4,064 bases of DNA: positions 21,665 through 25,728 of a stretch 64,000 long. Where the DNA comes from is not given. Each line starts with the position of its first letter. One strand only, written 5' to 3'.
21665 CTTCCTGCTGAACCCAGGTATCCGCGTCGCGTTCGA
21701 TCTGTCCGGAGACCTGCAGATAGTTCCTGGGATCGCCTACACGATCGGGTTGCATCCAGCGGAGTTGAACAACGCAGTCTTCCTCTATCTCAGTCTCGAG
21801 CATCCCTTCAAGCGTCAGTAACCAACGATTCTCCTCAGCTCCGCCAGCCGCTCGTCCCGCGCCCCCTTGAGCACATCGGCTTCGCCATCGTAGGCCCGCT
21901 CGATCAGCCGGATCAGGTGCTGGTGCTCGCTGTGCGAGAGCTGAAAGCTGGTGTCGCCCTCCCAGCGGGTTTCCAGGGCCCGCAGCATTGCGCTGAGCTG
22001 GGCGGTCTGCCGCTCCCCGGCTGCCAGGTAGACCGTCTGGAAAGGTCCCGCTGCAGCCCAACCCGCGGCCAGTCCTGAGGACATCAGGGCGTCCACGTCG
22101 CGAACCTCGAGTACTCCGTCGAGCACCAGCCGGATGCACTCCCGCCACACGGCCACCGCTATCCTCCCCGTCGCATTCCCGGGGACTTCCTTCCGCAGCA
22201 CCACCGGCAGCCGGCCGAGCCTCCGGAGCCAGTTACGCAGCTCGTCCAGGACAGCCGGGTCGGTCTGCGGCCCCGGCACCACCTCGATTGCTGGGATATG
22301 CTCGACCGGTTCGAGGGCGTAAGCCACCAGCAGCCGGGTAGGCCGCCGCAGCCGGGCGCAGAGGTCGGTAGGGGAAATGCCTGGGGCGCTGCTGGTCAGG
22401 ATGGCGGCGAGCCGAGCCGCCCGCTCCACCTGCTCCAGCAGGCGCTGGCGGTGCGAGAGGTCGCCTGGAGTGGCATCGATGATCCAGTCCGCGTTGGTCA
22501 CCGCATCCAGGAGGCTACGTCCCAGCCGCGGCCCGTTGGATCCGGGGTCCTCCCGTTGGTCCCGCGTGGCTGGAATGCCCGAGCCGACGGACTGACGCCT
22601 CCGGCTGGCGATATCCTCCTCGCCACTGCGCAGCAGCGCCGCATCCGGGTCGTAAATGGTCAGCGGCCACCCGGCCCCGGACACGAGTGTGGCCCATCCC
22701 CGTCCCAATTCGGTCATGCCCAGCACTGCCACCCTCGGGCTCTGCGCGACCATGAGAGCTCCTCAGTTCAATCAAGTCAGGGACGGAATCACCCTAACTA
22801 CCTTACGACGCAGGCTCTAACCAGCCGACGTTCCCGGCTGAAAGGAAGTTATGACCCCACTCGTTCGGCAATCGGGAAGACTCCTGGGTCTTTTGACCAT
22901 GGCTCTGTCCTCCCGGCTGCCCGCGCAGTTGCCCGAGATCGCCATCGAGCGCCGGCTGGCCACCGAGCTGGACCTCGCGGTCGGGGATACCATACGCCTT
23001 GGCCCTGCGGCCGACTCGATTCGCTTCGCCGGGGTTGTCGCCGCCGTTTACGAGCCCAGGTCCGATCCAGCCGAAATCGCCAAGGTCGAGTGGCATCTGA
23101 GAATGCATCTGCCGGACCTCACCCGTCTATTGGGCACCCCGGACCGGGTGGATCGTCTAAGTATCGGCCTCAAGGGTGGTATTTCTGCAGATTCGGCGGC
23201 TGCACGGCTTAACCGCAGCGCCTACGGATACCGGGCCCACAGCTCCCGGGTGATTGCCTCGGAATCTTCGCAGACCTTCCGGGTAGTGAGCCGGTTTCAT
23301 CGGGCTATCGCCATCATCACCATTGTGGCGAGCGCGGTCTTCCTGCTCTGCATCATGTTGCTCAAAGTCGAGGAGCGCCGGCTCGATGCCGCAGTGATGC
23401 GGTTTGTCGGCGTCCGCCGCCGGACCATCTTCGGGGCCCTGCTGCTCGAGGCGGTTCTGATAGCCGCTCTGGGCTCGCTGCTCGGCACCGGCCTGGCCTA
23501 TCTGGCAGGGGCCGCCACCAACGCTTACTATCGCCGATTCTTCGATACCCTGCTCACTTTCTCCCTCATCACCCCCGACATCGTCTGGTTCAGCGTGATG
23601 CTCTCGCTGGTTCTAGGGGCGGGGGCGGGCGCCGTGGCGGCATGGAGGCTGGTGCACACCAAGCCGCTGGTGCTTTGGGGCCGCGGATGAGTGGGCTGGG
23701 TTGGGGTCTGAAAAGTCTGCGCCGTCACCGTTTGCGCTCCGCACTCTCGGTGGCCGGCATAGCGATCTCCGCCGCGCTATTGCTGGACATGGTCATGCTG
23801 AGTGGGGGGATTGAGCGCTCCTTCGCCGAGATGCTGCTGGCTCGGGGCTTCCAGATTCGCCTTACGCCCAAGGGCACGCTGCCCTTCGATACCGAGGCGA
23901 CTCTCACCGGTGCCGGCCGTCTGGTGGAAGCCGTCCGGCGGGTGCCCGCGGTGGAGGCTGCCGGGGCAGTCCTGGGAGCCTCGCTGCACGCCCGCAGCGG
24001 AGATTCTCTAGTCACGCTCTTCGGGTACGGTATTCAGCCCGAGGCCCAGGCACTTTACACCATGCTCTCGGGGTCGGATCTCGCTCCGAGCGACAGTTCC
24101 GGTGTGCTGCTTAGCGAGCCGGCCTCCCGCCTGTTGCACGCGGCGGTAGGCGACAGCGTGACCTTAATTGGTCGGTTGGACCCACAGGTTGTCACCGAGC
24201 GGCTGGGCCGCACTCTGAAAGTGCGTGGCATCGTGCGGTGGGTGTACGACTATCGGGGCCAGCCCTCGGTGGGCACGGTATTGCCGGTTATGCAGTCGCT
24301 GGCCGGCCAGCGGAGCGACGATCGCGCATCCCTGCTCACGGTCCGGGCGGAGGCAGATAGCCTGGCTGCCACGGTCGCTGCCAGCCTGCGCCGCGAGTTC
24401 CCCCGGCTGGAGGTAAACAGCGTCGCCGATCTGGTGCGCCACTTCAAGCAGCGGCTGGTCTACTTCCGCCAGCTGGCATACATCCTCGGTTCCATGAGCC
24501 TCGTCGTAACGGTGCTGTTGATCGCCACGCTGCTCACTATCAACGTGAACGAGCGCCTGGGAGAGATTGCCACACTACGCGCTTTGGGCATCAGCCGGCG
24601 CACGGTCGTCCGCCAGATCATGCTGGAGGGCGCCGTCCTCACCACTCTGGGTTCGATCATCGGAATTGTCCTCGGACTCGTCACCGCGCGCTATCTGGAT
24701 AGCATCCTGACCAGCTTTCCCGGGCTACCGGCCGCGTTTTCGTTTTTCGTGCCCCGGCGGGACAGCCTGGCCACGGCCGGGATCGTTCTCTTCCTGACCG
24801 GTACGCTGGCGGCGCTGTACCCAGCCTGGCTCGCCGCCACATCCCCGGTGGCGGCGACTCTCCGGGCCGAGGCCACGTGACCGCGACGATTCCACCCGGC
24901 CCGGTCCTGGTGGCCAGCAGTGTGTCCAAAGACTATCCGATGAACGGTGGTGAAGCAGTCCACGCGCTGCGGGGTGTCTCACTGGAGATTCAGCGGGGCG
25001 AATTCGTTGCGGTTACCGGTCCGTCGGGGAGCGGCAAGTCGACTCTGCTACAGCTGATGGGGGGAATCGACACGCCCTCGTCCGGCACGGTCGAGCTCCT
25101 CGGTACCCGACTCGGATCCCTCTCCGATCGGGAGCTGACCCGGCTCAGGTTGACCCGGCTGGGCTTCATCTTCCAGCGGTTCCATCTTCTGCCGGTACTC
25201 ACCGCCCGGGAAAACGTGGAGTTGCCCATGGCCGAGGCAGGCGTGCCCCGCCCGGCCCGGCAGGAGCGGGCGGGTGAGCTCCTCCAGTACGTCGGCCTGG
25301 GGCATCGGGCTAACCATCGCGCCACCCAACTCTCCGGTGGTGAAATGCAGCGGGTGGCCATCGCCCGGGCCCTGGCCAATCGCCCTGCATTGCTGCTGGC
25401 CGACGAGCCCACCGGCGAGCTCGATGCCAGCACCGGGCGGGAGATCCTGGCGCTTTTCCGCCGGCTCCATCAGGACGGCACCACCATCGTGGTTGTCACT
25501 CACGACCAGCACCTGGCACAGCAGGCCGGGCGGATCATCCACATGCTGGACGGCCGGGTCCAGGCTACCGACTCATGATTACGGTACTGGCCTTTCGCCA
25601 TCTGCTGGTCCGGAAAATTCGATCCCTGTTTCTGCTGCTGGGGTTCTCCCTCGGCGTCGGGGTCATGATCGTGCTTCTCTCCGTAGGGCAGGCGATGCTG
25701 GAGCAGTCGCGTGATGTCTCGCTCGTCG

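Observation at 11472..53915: A family of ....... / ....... heptamer-octamer arrays, mostly in inverted pairs, at six or more gene boundaries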

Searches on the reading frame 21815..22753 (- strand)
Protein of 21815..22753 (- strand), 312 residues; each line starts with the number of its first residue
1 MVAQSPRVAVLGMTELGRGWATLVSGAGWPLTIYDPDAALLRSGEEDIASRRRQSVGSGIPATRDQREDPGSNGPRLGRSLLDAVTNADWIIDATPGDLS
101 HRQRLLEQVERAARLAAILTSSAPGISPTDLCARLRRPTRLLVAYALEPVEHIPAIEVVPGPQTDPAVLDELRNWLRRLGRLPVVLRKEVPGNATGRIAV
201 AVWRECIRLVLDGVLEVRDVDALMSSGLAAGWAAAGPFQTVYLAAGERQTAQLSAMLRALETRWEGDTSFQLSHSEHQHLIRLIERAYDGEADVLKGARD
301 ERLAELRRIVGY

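Call 54: search_protein_families(library=pfam, proteins=[window:21815-22753:-], max_evalue=0.00001)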
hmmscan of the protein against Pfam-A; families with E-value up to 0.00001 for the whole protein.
window:21815-22753:- (312 aa): 1 family
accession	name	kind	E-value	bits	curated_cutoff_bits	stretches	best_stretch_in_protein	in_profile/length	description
PF02737.24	3HCDH_N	-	1.6e-28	100.3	22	1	8-188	2-178/180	3-hydroxyacyl-CoA dehydrogenase, NAD binding domain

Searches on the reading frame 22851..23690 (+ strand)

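Call 54: search_protein_families(library=pfam, proteins=[window:22851-23690:+], max_evalue=0.00001)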
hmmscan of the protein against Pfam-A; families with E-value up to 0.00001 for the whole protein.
window:22851-23690:+ (279 aa): 1 family
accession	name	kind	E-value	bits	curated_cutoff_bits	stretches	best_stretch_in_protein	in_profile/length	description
PF02687.27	FtsX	-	1.4e-14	54.6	25.5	1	152-272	2-120/120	FtsX-like permease C-terminal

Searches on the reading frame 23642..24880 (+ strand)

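Call 54: search_protein_families(library=pfam, proteins=[window:23642-24880:+], max_evalue=0.00001)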
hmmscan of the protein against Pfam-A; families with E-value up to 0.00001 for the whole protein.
window:23642-24880:+ (412 aa): 2 families
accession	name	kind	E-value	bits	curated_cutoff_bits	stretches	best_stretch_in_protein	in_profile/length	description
PF02687.27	FtsX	-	5.8e-18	65.5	25.5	1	281-402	2-119/120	FtsX-like permease C-terminal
PF12704.14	MacB_PCD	-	7.7e-13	49.6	27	1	33-251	1-206/207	MacB-like periplasmic core domain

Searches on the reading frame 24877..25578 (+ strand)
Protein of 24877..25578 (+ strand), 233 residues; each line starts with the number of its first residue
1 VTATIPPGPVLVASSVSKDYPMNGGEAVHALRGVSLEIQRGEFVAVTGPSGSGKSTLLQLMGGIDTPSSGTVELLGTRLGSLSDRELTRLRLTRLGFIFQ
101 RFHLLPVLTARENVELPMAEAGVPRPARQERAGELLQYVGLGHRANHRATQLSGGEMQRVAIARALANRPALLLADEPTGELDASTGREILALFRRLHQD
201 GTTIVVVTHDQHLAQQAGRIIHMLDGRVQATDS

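Call 54: search_protein_families(library=pfam, proteins=[window:24877-25578:+], max_evalue=0.00001)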
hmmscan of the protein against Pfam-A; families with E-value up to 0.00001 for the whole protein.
window:24877-25578:+ (233 aa): 3 families
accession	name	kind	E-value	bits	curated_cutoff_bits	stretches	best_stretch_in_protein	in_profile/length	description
PF00005.33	ABC_tran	-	3.5e-34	118.8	25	1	31-179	1-136/137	ABC transporter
PF13304.12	AAA_21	-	1.7e-07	32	27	0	139-213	225-302/304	AAA domain, putative AbiEii toxin, Type IV TA system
PF02463.25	SMC_N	-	8.1e-07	29.1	40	0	149-224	134-212/220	RecF/RecN/SMC N terminal domain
